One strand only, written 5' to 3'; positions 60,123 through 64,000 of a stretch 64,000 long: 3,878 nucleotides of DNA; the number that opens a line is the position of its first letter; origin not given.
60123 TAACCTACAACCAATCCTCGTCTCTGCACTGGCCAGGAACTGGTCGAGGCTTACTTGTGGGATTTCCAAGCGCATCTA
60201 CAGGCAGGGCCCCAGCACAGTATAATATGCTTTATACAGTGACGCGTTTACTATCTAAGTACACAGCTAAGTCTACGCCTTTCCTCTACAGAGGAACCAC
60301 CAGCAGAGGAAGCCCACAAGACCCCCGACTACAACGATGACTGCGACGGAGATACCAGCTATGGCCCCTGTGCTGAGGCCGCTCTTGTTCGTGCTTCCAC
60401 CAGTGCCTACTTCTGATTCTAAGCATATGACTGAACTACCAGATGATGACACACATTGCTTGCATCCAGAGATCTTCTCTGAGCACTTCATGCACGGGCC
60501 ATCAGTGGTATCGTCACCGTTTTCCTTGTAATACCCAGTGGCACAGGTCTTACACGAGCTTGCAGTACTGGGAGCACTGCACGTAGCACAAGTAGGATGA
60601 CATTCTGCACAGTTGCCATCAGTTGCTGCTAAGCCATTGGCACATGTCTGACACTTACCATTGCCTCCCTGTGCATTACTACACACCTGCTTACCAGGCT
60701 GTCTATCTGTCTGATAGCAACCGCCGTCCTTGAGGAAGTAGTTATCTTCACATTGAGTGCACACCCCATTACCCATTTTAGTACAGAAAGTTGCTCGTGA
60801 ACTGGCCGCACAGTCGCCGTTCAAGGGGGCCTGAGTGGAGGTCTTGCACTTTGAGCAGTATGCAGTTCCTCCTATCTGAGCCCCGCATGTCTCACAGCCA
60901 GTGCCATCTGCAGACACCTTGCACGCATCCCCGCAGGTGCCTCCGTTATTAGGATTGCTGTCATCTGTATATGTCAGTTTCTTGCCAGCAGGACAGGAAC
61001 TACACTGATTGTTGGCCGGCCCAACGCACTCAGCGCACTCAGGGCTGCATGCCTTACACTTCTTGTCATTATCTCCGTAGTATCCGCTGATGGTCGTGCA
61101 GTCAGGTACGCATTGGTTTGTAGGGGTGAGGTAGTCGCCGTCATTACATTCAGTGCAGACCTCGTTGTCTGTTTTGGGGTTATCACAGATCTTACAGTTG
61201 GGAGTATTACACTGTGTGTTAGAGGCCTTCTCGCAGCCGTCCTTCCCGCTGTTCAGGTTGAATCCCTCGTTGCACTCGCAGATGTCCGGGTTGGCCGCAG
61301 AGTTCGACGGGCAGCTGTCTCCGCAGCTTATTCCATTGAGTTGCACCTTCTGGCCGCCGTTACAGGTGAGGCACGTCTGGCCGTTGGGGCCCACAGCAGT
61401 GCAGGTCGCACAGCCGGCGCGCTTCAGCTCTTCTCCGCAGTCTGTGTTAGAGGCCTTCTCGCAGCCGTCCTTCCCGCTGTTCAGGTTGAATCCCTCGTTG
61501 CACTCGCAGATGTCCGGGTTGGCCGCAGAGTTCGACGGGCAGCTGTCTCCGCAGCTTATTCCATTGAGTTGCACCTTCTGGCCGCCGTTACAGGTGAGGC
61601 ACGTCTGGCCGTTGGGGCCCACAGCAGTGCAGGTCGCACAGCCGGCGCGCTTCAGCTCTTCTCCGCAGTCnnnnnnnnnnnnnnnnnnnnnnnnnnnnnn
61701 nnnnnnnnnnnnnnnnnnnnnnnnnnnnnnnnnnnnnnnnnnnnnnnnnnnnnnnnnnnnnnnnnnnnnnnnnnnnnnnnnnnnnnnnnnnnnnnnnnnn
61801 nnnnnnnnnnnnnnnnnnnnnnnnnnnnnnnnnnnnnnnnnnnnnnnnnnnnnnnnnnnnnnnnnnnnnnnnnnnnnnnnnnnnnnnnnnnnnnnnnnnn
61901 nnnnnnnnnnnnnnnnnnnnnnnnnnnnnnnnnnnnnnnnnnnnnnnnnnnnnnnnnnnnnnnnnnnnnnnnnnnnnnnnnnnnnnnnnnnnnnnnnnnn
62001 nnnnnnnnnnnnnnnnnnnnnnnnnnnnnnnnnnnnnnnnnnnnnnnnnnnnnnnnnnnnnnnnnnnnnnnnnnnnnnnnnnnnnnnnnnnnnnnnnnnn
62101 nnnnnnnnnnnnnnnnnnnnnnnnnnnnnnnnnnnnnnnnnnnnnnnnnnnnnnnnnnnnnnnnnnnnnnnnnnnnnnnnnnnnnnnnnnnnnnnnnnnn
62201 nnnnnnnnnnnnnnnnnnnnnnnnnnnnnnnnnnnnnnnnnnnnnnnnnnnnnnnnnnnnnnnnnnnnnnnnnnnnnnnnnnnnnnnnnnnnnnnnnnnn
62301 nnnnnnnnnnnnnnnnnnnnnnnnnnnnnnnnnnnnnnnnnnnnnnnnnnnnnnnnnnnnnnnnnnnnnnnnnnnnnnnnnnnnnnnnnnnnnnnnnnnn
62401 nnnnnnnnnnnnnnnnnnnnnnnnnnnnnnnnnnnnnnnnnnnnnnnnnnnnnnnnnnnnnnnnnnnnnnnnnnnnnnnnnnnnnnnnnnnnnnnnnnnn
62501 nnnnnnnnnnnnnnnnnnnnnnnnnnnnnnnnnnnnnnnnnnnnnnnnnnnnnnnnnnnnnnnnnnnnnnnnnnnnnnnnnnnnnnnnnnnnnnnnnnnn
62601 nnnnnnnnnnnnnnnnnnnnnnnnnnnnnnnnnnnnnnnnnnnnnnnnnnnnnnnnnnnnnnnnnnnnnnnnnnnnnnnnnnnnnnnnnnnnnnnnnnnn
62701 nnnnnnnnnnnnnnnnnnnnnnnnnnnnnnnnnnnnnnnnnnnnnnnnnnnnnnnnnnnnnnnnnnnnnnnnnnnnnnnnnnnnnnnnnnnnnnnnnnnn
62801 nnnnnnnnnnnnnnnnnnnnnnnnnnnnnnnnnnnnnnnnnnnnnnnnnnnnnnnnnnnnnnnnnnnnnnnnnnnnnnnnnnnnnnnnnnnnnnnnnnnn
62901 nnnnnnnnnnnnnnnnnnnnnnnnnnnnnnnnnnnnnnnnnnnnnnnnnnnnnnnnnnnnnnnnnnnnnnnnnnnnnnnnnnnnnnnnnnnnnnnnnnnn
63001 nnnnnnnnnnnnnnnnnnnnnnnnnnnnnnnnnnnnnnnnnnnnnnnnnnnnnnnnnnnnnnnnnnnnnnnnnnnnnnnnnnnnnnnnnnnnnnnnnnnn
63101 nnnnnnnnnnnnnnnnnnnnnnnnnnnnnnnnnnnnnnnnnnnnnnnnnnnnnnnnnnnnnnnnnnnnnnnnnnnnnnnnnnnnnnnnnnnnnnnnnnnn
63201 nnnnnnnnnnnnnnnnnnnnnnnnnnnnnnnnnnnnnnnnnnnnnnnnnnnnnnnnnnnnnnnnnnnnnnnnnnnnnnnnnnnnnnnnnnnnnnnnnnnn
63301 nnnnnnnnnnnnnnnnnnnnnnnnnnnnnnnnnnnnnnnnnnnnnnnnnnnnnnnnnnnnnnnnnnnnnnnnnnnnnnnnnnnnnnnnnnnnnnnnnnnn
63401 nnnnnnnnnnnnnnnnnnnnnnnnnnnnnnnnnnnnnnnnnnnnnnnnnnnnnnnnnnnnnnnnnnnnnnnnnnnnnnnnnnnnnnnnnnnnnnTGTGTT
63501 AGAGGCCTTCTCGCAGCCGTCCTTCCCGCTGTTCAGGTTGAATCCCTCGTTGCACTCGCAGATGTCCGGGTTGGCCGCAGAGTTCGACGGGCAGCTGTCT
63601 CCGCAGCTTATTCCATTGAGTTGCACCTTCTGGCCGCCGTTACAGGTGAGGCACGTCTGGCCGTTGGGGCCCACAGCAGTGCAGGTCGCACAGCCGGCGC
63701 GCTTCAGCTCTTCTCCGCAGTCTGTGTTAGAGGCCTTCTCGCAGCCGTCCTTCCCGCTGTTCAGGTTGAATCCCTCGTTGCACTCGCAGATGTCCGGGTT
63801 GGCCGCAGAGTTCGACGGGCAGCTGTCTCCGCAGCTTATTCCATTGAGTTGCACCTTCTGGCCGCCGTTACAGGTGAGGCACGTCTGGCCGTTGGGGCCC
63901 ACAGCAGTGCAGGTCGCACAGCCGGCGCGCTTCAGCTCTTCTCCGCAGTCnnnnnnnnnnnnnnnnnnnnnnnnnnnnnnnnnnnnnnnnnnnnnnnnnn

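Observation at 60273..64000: VSP gene with a long array of perfect 228-bp tandem repeats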

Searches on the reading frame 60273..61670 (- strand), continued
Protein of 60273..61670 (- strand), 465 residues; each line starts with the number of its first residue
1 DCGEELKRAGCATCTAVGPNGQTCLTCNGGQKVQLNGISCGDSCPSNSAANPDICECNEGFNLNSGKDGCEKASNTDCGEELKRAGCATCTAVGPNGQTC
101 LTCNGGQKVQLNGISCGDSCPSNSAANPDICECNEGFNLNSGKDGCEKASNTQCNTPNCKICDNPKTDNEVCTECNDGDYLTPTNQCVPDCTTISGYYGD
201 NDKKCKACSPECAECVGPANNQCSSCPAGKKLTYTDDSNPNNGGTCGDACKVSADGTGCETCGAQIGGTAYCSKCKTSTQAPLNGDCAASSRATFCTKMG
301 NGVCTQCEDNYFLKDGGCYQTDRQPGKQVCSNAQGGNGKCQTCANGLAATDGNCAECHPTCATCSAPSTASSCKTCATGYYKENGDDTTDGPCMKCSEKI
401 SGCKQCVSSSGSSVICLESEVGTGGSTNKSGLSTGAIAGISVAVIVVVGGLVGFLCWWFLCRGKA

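Call 29: find_encoding_contigs(protein=P0002, flank=10000, max_places=4)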
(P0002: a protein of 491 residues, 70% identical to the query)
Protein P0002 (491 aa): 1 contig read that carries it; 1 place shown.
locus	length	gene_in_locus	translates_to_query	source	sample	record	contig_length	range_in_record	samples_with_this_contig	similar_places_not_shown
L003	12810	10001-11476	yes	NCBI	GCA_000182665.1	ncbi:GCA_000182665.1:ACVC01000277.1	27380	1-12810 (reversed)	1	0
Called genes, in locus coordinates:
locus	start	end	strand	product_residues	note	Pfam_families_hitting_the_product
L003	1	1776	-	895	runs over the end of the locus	-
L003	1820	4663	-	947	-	-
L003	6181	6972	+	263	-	PF00271:Helicase_C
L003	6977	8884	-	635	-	PF00112:Peptidase_C1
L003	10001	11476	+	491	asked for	PF03302:VSP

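Call 34: search_solved_structures(query=window:60273-61670:-, max_evalue=0.01)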
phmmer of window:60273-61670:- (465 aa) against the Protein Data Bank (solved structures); distinct sequences matched with E-value up to 0.01: 0.

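Call 52: predict_structure(alignment_id=A1)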
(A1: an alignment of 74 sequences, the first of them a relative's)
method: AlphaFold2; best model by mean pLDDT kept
length: 645 residues; sequences in the alignment: 74
mean_pLDDT: 83.2   pTM: 0.53
mean pLDDT of the five models: 83.2, 83.0, 82.4, 81.6, 81.3
residues with pLDDT >= 90: 309; 70-90: 227; 50-70: 70; < 50: 39
segments of 3 or more residues with pLDDT < 50: 12-27, 603-620, 643-645
pLDDT, mean of each block of 10 residues (from residue 1): 61 37 44 85 75 87 85 80 78 69 69 88 76 90 90 86 77 67 88 79 90 94 94 90 87 74 91 77 94 95 95 89 81 79 87 93 93 93 95 95 95 92 95 92 93 96 93 85 94 95 95 88 95 94 94 92 83 91 80 77 43 42 65 75 50
secondary structure, 60 per line:
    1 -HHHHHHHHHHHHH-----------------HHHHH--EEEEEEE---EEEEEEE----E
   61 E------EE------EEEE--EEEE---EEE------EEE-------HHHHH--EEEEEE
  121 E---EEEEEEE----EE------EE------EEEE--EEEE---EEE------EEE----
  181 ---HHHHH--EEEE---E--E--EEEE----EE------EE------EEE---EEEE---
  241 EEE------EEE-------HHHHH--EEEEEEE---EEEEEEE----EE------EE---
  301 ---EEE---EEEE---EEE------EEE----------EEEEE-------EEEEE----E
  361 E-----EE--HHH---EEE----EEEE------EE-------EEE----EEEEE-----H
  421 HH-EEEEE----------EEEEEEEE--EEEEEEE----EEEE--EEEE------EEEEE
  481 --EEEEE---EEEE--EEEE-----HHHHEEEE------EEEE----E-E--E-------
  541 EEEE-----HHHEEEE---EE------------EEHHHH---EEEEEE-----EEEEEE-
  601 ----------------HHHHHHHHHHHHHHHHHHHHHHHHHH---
elements in order: H2-14 H32-36 E39-45 E49-55 E76-79 E82-85 E89-91 E98-100 H108-112 E115-121 E125-131 E152-155 E158-161 E165-167 E174-176 H184-188 E191-194 E204-207 E228-230 E234-237 E241-243 E250-252 H260-264 E267-273 E277-283 E304-306 E310-313 E317-319 E326-328 E339-343 E351-355 E377-379 E384-387 E403-405 E410-414 E424-428 E439-446 E449-455 E460-463 E466-469 E476-480 E483-487 E491-494 E497-500 H506-509 E510-513 E520-523 E541-544 E553-556 H576-579 E583-588 E594-599 H617-642

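Call 54: fold_search(model_id=the predicted structure, library=pdb)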
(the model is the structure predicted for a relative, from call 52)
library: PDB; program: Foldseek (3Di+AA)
matches with E <= 10: 318; with E <= 0.001: 2
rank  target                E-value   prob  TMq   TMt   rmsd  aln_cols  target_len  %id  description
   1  4c8v_E                5.6e-04  1.00  0.07  0.39   9.8       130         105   24  Xenopus RSPO2 Fu1-Fu2 crystal form I (released 2013-11-20)
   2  8em4_A                5.6e-04  0.23  0.06  0.02  43.0       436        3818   15  Cryo-EM structure of LRP2 at pH 7.5 (released 2023-02-08)
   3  9i3v_B                1.7e-03  0.12  0.06  0.02  43.6       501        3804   14  Cryo-EM structure of the human LRP2 ectodomain (released 2026-02-04)
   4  4c9r_D                2.1e-03  0.99  0.07  0.39  10.2       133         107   23  Xenopus ZNRF3 ectodomain in complex with Xenopus RSPO2 Fu1-Fu2 crystal form I (released 2013-11-20)
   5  4c8v_H                2.1e-03  0.99  0.07  0.38   9.9       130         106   23  Xenopus RSPO2 Fu1-Fu2 crystal form I (released 2013-11-20)
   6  8jut_A                2.1e-03  0.15  0.08  0.02  43.5       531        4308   14  rat megalin RAP complex (released 2024-06-19)
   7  4c8v_C                2.4e-03  0.99  0.08  0.37   9.5       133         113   22  Xenopus RSPO2 Fu1-Fu2 crystal form I (released 2013-11-20)
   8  4c8v_B                3.9e-03  0.99  0.08  0.38  10.0       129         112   21  Xenopus RSPO2 Fu1-Fu2 crystal form I (released 2013-11-20)
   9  9qaw_A                4.1e-03  0.13  0.06  0.02  38.3       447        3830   15  CryoEM structure of the human LRP2 receptor ectodomain in complex with LRPAP1 (released 2026-03-11)
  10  6b08_A                6.2e-03  0.44  0.07  0.16  15.3       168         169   17  Crystal structure of Pfs25 in complex with the transmission blocking antibody 1276 (released 2017-11-15)
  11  8em7_A                7.4e-03  0.08  0.07  0.02  37.0       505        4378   13  Cryo-EM structure of LRP2 at pH 5.2 (released 2023-02-08)
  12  4bsr_C                8.3e-03  0.93  0.08  0.37   9.5       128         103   28  Structure of the ectodomain of LGR5 in complex with R-spondin-1 (Fu1Fu2) in P22121 crystal form (released 2013-06-19)
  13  8jxh_B                8.3e-03  0.08  0.06  0.04  29.5       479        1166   14  rat megalin RAP complex wingA (released 2024-06-19)
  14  4bsr_D                9.3e-03  0.95  0.08  0.38   9.2       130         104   27  Structure of the ectodomain of LGR5 in complex with R-spondin-1 (Fu1Fu2) in P22121 crystal form (released 2013-06-19)
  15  4c9u_B                9.3e-03  0.91  0.08  0.37   9.8       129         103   24  Xenopus ZNRF3 ectodomain in complex with Xenopus RSPO2 Fu1-Fu2 crystal form II (released 2013-11-20)
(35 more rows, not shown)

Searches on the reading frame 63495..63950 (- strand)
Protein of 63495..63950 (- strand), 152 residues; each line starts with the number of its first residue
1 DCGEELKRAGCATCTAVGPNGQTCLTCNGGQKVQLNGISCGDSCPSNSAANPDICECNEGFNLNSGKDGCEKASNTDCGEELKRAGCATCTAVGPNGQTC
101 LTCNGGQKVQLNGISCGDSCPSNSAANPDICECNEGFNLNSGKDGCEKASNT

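Call 30: find_homologous_proteins(query=window:63495-63950:-, max_evalue=0.00001)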
Query seq(152 aa) (152 aa): 5 proteins with E <= 0.00001 among 380 candidates.
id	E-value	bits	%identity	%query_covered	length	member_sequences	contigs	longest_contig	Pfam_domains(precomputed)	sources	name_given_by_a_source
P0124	5.3e-24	103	53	80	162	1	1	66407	PF03302.19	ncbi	ncbi:Hypothetical protein GSB_153417, partial [Giardia duodenalis]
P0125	5.0e-16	77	56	56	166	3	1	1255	PF03302.19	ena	-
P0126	3.5e-15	74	55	56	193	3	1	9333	PF03302.19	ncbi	ncbi:Hypothetical protein GSB_154436, partial [Giardia duodenalis]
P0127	2.8e-9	55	51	45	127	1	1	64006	PF03302.19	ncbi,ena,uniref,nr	ncbi:Hypothetical protein DHA2_151917 [Giardia duodenalis]|uniref:VSP n=1 Tax=Giardia intestinalis T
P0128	1.0e-7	50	47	47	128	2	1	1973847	PF03302.19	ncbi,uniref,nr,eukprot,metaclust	ncbi:VSP [Giardia duodenalis]|uniref:VSP n=1 Tax=Giardia intestinalis (strain ATCC 50803 / WB clone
